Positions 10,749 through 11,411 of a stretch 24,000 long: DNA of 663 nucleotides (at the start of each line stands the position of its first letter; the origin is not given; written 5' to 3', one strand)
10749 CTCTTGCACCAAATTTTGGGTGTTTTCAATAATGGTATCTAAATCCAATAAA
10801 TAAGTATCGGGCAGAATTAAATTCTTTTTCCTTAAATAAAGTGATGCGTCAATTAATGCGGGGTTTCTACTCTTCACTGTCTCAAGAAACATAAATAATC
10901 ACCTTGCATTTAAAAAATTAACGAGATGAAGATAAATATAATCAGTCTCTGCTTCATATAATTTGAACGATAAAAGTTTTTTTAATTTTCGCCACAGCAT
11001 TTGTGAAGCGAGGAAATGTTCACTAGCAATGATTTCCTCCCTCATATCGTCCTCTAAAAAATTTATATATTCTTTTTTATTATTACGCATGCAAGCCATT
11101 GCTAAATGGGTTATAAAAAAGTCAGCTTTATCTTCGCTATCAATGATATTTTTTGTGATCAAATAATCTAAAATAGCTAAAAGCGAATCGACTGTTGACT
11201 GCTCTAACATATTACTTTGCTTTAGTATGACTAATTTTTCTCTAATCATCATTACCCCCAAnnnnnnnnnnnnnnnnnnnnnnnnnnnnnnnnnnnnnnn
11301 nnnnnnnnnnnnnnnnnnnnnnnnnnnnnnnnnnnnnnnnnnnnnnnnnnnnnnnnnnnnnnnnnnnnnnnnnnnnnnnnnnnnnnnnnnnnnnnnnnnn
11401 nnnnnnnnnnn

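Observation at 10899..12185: Split regulator inside the operon: GntR-HTH/PBP protein followed directly by a domain-minimal PRD protein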

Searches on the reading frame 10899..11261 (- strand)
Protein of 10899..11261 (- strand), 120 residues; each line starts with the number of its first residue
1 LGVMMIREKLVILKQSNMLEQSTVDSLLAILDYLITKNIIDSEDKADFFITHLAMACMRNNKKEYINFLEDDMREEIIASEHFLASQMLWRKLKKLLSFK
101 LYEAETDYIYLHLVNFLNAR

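Call 3: search_protein_families(library=pfam, proteins=[window:10899-11261:-], max_evalue=0.01)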
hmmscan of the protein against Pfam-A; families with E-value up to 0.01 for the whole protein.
window:10899-11261:- (120 aa): 1 family
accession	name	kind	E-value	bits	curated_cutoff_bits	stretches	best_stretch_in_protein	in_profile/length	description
PF00874.25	PRD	-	9.7e-08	32.7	23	1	28-115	4-89/90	PRD domain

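Call 4: search_protein_families(library=ncbifam, proteins=[window:10899-11261:-], max_evalue=0.01)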
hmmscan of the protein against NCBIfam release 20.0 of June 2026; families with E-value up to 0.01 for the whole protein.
window:10899-11261:- (120 aa): 2 families
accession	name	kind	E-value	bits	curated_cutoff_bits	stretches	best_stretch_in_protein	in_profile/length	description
NF047357.1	antiterm_GlcT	equivalog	0.00083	18.8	320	1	11-115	170-271/272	glucose PTS transporter transcription antiterminator GlcT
TIGR03582.1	EF_0829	hypoth_equivalog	0.0018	18.6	69.35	1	23-95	16-88/107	PRD domain protein, EF_0829/AHA_3910 family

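Call 6: search_solved_structures(query=window:10899-11261:-, max_evalue=10, show_alignments=3)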
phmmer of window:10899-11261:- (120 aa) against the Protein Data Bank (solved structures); distinct sequences matched with E-value up to 10: 1.
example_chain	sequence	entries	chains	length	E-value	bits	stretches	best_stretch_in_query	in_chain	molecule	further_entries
5y88_V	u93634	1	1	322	0.063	16.9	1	38-74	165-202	Pre-mRNA-splicing factor NTR2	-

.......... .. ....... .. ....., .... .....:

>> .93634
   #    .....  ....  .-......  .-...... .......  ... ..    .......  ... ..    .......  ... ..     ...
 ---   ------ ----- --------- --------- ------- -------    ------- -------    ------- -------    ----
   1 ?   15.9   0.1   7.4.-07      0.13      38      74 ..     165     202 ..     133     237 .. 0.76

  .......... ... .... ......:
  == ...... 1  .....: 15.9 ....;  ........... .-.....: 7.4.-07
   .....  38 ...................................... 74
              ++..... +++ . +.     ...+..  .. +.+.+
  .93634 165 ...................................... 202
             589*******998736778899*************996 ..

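Call 9: find_homologous_proteins(query=window:10899-11261:-, max_evalue=0.001)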
Query window:10899-11261:- (120 aa): 2 proteins with E <= 0.001 among 12 candidates.
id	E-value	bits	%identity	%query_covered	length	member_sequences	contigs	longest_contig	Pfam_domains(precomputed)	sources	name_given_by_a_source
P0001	4.5e-67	241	100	98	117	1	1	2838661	PF00874.26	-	-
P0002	1.6e-16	78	41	95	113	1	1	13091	PF00874.26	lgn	-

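Call 15: search_protein_representatives(alignment_id=A1)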
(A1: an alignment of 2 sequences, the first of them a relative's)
Query: 2 sequences, 117 profile positions. Proteins with E-value up to 0.001 (for the whole library): 413; up to 1e-10: 123; up to 1e-30: 2. The best 150 are listed.
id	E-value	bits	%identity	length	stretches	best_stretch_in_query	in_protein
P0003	2.3e-34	134.1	-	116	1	2-117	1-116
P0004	2.7e-32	127.4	-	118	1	2-115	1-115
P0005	5.3e-30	120.1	-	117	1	2-115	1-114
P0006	4.1e-27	110.8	-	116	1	2-115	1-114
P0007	1.0e-26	109.5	-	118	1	2-117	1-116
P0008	9.6e-26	106.3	-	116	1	2-115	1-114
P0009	4.1e-25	104.3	-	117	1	2-115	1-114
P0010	1.5e-24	102.5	-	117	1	4-115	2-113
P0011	3.4e-24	101.3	-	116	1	2-115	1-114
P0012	3.5e-24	101.3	-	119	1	2-115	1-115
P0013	4.9e-23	97.6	-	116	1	2-115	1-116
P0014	3.9e-22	94.7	-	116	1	2-115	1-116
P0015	1.6e-21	92.7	-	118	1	2-115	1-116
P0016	1.3e-20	89.8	-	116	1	2-115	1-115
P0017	1.7e-20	89.4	-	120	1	2-116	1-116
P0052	1.3e-14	70.5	-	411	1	6-115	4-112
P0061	1.3e-13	67.2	-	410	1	4-115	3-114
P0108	3.7e-11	59.3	-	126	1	2-114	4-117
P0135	1.6e-10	57.2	-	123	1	2-115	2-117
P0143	2.5e-10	56.6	-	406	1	4-115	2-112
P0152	4.8e-10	55.7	-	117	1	6-115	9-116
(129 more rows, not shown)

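Call 16: find_encoding_contigs(protein=P0001, flank=2000, max_places=3)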
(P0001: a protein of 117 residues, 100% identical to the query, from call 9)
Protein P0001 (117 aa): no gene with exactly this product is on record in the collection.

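Call 32: find_encoding_contigs(protein=P0052, flank=10000, max_places=3)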
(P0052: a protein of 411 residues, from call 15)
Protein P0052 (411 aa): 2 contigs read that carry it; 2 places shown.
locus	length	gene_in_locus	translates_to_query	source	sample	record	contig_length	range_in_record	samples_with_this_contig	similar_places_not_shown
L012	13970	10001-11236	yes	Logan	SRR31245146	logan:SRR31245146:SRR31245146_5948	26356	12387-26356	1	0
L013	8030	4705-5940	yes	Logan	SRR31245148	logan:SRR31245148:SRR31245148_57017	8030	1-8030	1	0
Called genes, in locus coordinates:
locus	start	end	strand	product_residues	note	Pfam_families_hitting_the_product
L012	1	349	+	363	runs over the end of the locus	PF00005:ABC_tran, PF17912:OB_MalK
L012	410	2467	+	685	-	-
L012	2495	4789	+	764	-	PF03636:Glyco_hydro_65N, PF03632:Glyco_hydro_65m, PF03633:Glyco_hydro_65C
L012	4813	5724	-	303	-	PF14502:HTH_41, PF14503:YhfZ_C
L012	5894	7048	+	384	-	PF01168:Ala_racemase_N, PF21279:YhfX-like_C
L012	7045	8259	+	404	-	PF01676:Metalloenzyme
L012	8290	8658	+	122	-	PF10941:DUF2620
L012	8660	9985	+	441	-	PF10797:YhfT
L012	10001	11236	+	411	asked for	PF02126:PTE, PF01026:TatD_DNase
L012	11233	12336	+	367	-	PF00266:Aminotran_5, PF01053:Cys_Met_Meta_PP, PF06838:Met_gamma_lyase (faint), PF22475:YhfS-like_C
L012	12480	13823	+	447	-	PF01966:HD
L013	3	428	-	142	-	?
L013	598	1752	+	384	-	PF01168:Ala_racemase_N, PF21279:YhfX-like_C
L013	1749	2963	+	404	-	PF01676:Metalloenzyme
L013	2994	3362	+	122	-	PF10941:DUF2620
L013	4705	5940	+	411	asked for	PF02126:PTE, PF01026:TatD_DNase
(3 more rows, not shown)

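Call 33: find_encoding_contigs(protein=P0061, flank=10000, max_places=2)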
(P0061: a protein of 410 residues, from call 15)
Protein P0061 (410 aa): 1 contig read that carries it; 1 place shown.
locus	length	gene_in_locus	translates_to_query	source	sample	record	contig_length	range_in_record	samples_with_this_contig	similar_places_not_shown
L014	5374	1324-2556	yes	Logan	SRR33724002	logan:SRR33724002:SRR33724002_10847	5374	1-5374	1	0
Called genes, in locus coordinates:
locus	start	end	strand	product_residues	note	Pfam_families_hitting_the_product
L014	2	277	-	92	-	?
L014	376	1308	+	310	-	PF00392:GntR (faint), PF14502:HTH_41, PF14503:YhfZ_C, PF00497:SBP_bac_3 (faint)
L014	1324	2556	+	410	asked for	PF00874:PRD, PF02126:PTE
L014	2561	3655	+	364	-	PF01053:Cys_Met_Meta_PP (weak), PF00266:Aminotran_5, PF22475:YhfS-like_C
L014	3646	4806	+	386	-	PF01168:Ala_racemase_N, PF21279:YhfX-like_C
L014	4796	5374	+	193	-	?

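Call 34: find_encoding_contigs(protein=P0143, flank=10000, max_places=2)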
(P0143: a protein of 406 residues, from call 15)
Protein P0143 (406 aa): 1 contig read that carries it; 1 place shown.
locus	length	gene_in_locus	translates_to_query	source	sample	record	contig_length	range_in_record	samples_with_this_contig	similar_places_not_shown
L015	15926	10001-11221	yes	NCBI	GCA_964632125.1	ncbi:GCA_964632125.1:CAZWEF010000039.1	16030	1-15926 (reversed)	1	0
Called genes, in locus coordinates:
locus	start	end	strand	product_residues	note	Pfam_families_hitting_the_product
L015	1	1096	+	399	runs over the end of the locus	?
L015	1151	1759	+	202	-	PF00881:Nitroreductase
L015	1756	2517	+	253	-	PF02900:LigB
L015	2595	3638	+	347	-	-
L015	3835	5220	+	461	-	PF03553:Na_H_antiporter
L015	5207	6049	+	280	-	PF23023:Anti-Pycsar_Apyc1 (weak), PF12706:Lactamase_B_2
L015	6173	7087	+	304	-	PF13529:Peptidase_C39_2 (faint)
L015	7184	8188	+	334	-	PF14502:HTH_41, PF14503:YhfZ_C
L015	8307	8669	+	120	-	PF10941:DUF2620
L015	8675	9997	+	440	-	PF10797:YhfT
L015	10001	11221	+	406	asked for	PF00874:PRD (faint), PF02126:PTE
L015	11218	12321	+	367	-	PF00266:Aminotran_5 (weak), PF00155:Aminotran_1_2 (weak), PF01053:Cys_Met_Meta_PP, PF22475:YhfS-like_C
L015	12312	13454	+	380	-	PF01168:Ala_racemase_N, PF21279:YhfX-like_C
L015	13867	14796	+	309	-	PF01676:Metalloenzyme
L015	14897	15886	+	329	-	-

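Call 38: search_solved_structures(query=A2, max_evalue=1, show_alignments=4)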
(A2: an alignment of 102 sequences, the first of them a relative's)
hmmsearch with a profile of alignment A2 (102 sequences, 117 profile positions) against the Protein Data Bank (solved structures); distinct sequences matched with E-value up to 1: 10.
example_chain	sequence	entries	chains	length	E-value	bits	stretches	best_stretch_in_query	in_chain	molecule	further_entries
1tlv_A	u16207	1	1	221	7.6e-13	51.8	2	18-110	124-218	Transcription antiterminator licT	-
1h99_A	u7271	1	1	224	1.3e-09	41.4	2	19-112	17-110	TRANSCRIPTION ANTITERMINATOR LICT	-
3gwh_A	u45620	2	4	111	6.1e-07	32.8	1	19-111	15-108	Transcriptional antiterminator (BglG family)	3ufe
3rio_A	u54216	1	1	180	8.2e-07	32.4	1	14-114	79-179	PtsGHI operon antiterminator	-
4r6i_A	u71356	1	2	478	0.00016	25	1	17-111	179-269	Anthrax toxin expression trans-acting positive regulator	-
6twr_A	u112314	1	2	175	0.00021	24.6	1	19-111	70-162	Beta-glucoside bgl operon antiterminator BglG family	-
3nuf_A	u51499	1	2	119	0.00065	23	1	20-89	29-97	PRD-containing transcription regulator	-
5an6_A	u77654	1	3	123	0.45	13.8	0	40-94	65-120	CRISPR-ASSOCIATED PROTEIN, CSM2 FAMILY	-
3fp5_A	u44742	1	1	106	0.63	13.4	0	75-108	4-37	Acyl-CoA Binding Protein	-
8h5d_A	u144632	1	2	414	0.76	13.1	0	63-99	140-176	Glycosyltransferase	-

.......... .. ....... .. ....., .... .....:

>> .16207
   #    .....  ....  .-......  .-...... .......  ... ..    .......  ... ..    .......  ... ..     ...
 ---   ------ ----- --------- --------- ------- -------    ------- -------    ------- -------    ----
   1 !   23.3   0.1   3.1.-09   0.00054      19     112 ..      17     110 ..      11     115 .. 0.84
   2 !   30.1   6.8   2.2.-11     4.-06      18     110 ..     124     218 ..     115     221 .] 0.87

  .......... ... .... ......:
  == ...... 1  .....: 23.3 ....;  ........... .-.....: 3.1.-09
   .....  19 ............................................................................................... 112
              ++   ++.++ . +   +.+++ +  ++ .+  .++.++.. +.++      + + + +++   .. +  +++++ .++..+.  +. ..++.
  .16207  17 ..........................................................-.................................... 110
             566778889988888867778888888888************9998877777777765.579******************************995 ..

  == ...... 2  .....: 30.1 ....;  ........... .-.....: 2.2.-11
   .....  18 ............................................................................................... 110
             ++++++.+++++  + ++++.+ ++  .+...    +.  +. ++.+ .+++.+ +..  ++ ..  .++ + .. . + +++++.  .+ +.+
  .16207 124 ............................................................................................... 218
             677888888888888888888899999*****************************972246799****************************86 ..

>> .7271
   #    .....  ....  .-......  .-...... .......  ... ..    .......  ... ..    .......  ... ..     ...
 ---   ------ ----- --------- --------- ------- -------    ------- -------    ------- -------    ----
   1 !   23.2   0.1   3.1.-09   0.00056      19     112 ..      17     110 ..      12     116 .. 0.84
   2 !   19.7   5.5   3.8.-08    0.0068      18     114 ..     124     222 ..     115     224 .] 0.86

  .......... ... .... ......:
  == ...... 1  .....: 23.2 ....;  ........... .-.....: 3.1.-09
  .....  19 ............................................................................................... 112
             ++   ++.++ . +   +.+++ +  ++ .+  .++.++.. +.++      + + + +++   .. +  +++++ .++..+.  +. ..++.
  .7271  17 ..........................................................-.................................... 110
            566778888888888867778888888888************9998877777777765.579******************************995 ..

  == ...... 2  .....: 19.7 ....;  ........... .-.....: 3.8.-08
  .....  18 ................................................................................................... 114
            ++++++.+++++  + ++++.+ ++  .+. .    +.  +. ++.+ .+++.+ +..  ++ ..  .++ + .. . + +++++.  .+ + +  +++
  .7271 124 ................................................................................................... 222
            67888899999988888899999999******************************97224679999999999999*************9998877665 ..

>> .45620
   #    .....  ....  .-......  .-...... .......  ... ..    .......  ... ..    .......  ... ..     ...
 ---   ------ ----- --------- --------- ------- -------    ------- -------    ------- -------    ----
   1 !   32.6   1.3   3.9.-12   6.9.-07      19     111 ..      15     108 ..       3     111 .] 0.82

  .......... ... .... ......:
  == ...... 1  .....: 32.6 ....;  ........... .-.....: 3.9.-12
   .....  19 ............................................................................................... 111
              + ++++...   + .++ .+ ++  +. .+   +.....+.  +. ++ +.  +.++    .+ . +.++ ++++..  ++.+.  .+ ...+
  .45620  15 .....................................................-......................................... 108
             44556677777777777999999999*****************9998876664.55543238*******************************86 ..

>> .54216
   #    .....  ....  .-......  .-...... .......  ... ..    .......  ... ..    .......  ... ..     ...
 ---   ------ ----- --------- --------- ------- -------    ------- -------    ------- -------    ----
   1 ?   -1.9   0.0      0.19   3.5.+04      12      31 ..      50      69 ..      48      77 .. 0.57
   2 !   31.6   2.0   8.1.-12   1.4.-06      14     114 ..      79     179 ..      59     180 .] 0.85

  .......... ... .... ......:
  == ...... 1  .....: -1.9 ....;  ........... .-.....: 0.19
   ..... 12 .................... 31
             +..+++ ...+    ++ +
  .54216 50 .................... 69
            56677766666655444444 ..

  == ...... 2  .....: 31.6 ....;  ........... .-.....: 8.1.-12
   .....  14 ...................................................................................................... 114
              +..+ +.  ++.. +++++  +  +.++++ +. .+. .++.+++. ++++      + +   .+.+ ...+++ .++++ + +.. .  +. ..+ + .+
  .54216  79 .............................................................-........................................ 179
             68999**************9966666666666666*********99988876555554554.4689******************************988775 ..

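Call 41: predict_structure(alignment_id=A2)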
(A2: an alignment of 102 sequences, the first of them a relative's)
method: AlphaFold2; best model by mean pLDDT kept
length: 117 residues; sequences in the alignment: 102
mean_pLDDT: 97.0   pTM: 0.89
mean pLDDT of the five models: 97.0, 96.7, 96.3, 95.8, 95.7
residues with pLDDT >= 90: 115; 70-90: 2; 50-70: 0; < 50: 0
segments of 3 or more residues with pLDDT < 50: none
pLDDT, mean of each block of 10 residues (from residue 1): 95 98 98 97 97 97 97 98 98 97 98 94
secondary structure, 60 per line:
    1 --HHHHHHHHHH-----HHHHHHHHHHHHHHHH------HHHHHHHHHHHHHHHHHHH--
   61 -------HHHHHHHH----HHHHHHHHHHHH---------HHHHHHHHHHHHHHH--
elements in order: H3-12 H18-33 H40-58 H68-75 H80-91 H101-115

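Call 44: fold_search(model_id=the predicted structure, library=pdb)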
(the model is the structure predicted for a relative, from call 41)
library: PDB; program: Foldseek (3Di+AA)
matches with E <= 10: 31; with E <= 0.001: 0
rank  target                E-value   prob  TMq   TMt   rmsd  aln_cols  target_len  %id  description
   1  3rio                  3.9e-01  0.97  0.56  0.42   3.7        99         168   15  Crystal structure of GlcT CAT-PRDI (released 2012-05-09)
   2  3nuf_B                9.0e-01  0.90  0.60  0.62   3.9       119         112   13  Crystal structure of a PRD-containing transcription regulator (LSEI_2718) from Lactobacillus casei ATCC 334 at 1.38 A  (released 2010-09-08)
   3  3nuf_A                2.2e+00  0.60  0.59  0.59   3.9       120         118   12  Crystal structure of a PRD-containing transcription regulator (LSEI_2718) from Lactobacillus casei ATCC 334 at 1.38 A  (released 2010-09-08)
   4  7z1u_A                3.0e+00  0.09  0.29  0.25  10.4       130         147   12  Biochemical implications of the substitution of a unique cysteine residue in sugar beet phytoglobin BvPgb 1.2 (released 2022-09-07)
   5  3gwh_A                3.5e+00  0.12  0.30  0.34  13.0        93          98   16  Crystallographic Ab Initio protein solution far below atomic resolution (released 2010-04-07)
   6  4kn3_A                3.5e+00  0.06  0.25  0.22  10.1       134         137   15  Structure of the Y34NS91G double mutant of Dehaloperoxidase from Amphitrite ornata with 2,4,6-trichlorophenol (released 2013-09-04)
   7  5vts_A                3.7e+00  0.08  0.31  0.28   9.0       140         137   14  Dehaloperoxidase B Y28F mutant (released 2018-05-23)
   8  1fsl_A                4.1e+00  0.07  0.27  0.24  10.1       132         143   10  FERRIC SOYBEAN LEGHEMOGLOBIN COMPLEXED WITH NICOTINATE (released 1996-06-26)
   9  4kmw_A                4.1e+00  0.06  0.25  0.23  10.0       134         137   16  Structure of the Y34N MUTANT OF DEHALOPEROXIDASE-HEMOGLOBIN A FROM AMPHITRITE ORNATA WITH 2,4,6-TRICHLOROPHENOL (released 2013-09-04)
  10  6vd5_B                4.6e+00  0.05  0.23  0.23   9.9       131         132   16  Crystal Structure of Dehaloperoxidase B in Complex with cofactor Iron(III) Mesoporphyrin IX and Substrate Trichlorophe (released 2020-12-23)
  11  1tlv                  4.8e+00  0.25  0.52  0.34   5.5       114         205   19  Structure of the native and inactive LicT PRD from B. subtilis (released 2005-02-08)
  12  7vwt_A                5.6e+00  0.03  0.20  0.09  13.8       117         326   14  Carbazole Prenyl Transferase CqsB4 (released 2022-03-23)
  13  1ew6_A                6.3e+00  0.04  0.27  0.25   9.9       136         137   12  THE CRYSTAL STRUCTURE AND AMINO ACID SEQUENCE OF DEHALOPEROXIDASE FROM AMPHITRITE ORNATA INDICATE COMMON ANCESTRY WITH (released 2000-05-10)
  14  8c20_C                6.3e+00  0.04  0.24  0.12  13.0       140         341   10  Tetrameric 5-HT3aR in Salipro (holo state, symmetric) (released 2024-07-10)
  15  6wk3_D                7.0e+00  0.07  0.36  0.31   9.2       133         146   15  Engineered carbene transferase RmaNOD Q52V, putative nitric oxide dioxygenase from Rhodothermus marinus (released 2020-07-08)
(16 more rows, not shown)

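Call 51: find_related_loci(query=A4, collection=metagenome_contigs, flank=10000)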
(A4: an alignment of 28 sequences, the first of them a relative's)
Query A4 (117 aa) in metagenome_contigs; peptide patterns used: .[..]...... (x = any residue, [..] = any of these).
135 stretches matched a pattern; 61 encode a relative of the query (tblastn E <= 1e-3); 61 distinct loci.
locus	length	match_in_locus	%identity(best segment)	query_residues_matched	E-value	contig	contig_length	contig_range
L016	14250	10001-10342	52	2-114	2e-30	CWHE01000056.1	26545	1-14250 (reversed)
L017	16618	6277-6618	52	2-114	4e-30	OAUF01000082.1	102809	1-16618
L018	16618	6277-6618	52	2-114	4e-30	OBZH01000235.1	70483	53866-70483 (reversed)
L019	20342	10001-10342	51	2-114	7e-30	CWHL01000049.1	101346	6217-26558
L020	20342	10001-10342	52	2-114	4e-30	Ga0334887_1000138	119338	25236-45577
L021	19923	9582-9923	52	2-114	4e-30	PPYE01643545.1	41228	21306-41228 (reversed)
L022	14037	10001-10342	51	2-114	4e-29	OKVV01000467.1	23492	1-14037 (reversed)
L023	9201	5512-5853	51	2-114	3e-29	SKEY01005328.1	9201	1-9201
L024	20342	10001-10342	46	2-114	6e-27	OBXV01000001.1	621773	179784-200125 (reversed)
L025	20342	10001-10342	46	2-114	6e-27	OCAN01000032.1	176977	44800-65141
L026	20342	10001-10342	49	2-114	8e-27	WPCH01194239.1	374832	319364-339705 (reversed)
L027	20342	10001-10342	44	2-114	1e-26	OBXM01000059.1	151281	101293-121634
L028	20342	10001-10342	44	2-114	1e-26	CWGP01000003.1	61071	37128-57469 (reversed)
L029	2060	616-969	40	1-117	4e-25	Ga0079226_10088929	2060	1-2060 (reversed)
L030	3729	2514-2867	41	1-117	7e-25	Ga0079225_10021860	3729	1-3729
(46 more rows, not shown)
